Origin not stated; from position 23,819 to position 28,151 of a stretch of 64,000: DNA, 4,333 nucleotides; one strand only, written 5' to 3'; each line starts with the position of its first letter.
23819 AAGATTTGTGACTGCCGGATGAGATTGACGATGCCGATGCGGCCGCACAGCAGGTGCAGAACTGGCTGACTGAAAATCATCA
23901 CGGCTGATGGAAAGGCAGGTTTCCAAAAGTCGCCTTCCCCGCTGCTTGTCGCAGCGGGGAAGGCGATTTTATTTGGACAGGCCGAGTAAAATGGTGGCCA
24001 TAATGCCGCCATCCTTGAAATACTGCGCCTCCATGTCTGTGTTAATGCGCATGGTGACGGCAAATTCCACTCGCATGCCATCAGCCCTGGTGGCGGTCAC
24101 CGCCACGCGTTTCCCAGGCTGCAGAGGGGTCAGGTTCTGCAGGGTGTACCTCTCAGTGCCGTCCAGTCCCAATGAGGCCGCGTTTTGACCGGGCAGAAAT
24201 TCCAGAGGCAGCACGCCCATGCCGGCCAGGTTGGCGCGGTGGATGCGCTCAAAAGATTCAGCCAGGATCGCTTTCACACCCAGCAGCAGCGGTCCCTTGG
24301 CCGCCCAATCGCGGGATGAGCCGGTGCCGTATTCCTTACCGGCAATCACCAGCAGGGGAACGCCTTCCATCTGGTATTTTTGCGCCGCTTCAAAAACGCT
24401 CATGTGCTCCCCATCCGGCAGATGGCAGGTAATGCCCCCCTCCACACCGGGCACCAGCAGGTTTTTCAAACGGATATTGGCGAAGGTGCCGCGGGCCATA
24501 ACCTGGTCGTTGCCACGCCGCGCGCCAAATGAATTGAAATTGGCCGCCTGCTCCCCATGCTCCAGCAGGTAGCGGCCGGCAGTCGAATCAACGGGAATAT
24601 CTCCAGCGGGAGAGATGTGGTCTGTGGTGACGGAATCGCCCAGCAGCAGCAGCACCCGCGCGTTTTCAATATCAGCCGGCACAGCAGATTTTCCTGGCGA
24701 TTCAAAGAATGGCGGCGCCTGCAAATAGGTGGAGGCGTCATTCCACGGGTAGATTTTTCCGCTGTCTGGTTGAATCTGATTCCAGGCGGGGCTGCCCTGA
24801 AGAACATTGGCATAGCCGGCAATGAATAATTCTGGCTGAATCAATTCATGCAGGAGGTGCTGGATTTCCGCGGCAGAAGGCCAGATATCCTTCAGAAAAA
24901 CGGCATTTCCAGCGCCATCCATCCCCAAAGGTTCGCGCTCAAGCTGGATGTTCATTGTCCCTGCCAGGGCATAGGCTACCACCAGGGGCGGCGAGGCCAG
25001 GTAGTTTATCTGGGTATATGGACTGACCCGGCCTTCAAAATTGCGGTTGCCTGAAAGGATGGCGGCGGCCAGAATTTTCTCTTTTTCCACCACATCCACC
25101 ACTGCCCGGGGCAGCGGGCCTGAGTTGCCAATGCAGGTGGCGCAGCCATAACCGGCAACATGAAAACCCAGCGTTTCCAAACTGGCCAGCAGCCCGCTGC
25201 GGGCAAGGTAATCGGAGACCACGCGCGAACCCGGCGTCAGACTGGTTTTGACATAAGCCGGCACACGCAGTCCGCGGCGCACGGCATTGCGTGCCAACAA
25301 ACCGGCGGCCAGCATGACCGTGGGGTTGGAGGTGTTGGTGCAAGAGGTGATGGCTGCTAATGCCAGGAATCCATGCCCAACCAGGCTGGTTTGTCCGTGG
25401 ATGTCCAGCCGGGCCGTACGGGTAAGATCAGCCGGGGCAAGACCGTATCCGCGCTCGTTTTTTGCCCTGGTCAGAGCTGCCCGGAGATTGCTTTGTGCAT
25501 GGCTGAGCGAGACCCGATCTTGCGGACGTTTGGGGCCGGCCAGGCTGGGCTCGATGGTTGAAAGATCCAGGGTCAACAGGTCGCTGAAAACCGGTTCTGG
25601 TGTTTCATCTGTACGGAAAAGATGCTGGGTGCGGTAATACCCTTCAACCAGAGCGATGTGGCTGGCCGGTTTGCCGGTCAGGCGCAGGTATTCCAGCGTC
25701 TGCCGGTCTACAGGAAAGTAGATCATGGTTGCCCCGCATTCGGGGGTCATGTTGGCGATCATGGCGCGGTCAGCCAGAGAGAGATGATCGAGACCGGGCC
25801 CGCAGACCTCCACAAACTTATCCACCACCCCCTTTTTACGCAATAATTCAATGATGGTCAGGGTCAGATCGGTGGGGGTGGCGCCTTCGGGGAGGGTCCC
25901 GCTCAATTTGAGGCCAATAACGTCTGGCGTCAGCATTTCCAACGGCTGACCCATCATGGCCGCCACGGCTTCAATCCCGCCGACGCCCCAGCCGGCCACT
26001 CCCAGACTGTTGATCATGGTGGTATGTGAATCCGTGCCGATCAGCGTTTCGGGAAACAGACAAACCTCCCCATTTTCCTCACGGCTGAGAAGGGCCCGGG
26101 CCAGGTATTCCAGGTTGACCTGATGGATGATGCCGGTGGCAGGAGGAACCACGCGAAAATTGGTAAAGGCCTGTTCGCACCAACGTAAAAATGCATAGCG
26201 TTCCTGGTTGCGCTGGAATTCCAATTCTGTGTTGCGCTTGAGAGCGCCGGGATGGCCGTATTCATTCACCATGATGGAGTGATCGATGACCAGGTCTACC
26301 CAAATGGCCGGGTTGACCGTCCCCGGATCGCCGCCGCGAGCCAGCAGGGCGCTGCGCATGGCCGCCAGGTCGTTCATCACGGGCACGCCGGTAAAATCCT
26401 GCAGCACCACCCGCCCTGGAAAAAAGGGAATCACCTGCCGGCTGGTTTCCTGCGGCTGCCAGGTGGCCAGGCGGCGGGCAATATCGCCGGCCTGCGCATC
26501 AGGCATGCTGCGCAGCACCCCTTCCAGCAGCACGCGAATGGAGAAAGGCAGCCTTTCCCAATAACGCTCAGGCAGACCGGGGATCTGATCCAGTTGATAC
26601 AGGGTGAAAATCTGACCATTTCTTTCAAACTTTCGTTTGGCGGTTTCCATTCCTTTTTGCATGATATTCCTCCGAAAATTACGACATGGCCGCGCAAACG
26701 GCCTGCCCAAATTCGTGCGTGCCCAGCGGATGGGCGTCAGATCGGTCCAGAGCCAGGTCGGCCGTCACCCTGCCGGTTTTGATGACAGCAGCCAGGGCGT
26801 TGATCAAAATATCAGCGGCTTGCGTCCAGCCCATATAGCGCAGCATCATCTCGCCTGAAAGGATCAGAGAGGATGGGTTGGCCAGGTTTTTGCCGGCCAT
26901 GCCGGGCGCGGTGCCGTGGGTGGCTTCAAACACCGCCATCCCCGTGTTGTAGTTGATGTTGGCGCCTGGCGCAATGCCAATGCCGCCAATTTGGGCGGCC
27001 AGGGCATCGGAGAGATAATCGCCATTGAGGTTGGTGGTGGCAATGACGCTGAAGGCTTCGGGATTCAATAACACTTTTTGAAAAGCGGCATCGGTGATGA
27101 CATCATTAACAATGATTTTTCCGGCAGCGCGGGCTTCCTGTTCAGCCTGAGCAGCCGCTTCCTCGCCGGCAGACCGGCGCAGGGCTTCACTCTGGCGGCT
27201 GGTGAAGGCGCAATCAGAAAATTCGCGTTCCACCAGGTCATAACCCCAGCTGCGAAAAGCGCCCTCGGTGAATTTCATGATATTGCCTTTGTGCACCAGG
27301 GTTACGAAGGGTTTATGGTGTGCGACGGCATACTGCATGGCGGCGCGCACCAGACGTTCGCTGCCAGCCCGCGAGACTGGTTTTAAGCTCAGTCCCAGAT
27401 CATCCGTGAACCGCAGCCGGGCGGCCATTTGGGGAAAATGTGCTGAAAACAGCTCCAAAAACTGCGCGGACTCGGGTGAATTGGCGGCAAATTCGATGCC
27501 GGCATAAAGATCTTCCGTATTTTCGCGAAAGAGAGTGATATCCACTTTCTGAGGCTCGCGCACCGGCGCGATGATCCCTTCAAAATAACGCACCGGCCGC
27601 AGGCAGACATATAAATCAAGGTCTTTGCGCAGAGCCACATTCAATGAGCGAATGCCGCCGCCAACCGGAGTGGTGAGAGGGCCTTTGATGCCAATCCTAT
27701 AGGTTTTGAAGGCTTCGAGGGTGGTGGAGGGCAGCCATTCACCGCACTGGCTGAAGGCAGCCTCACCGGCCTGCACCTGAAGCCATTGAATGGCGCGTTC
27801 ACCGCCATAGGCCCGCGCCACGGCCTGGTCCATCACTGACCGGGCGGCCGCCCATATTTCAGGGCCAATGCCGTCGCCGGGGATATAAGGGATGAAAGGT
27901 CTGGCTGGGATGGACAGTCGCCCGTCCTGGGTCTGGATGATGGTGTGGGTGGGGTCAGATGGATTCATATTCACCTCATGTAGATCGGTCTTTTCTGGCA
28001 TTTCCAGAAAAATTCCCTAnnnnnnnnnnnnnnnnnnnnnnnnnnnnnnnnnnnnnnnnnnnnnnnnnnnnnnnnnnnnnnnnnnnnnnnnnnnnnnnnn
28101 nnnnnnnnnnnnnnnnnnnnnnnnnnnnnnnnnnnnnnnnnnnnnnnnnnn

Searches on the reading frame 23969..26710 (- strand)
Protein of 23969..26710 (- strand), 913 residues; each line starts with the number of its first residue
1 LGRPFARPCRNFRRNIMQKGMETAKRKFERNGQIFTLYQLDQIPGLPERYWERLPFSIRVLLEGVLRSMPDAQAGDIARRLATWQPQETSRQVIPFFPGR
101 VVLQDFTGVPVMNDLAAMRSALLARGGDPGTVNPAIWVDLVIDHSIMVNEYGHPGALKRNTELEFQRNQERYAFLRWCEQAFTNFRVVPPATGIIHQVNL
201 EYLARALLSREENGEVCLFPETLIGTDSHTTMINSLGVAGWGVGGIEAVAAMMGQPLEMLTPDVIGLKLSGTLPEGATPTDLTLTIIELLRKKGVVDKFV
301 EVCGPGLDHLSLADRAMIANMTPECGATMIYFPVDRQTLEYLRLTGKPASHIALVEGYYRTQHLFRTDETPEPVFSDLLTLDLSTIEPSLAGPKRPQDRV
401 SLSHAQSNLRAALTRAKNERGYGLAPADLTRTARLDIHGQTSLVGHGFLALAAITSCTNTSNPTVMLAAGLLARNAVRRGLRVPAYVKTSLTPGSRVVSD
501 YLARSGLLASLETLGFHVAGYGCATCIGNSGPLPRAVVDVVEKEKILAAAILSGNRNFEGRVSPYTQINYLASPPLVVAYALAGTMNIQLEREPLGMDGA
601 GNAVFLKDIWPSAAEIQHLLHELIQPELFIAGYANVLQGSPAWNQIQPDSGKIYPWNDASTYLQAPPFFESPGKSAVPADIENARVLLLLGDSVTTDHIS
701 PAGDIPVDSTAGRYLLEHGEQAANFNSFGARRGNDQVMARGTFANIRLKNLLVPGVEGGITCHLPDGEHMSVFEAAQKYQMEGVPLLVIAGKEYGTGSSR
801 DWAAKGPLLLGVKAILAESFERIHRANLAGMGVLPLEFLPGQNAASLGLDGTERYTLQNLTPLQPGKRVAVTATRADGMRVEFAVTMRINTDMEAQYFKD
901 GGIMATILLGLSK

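Call 26: search_protein_families(library=pfam, proteins=[window:23969-26710:-], max_evalue=0.00001)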
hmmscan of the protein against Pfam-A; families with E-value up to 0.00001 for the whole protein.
window:23969-26710:- (913 aa): 2 families
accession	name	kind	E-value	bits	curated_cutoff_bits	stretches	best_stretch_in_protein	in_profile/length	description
PF00330.25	Aconitase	-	1.6e-149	499.3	28.7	1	89-584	9-463/463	Aconitase family (aconitate hydratase)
PF00694.25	Aconitase_C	-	8.2e-40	136.6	22.8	1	713-839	3-129/131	Aconitase C-terminal domain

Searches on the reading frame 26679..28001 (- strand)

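Call 73: search_protein_families(library=pfam, proteins=[window:26679-28001:-], max_evalue=0.0001)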
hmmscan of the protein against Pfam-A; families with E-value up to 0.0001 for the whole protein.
window:26679-28001:- (440 aa): 1 family
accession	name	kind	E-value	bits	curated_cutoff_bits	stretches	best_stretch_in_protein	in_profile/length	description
PF00180.25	Iso_dh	-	1e-89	301.6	27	1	37-435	2-348/348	Isocitrate/isopropylmalate dehydrogenase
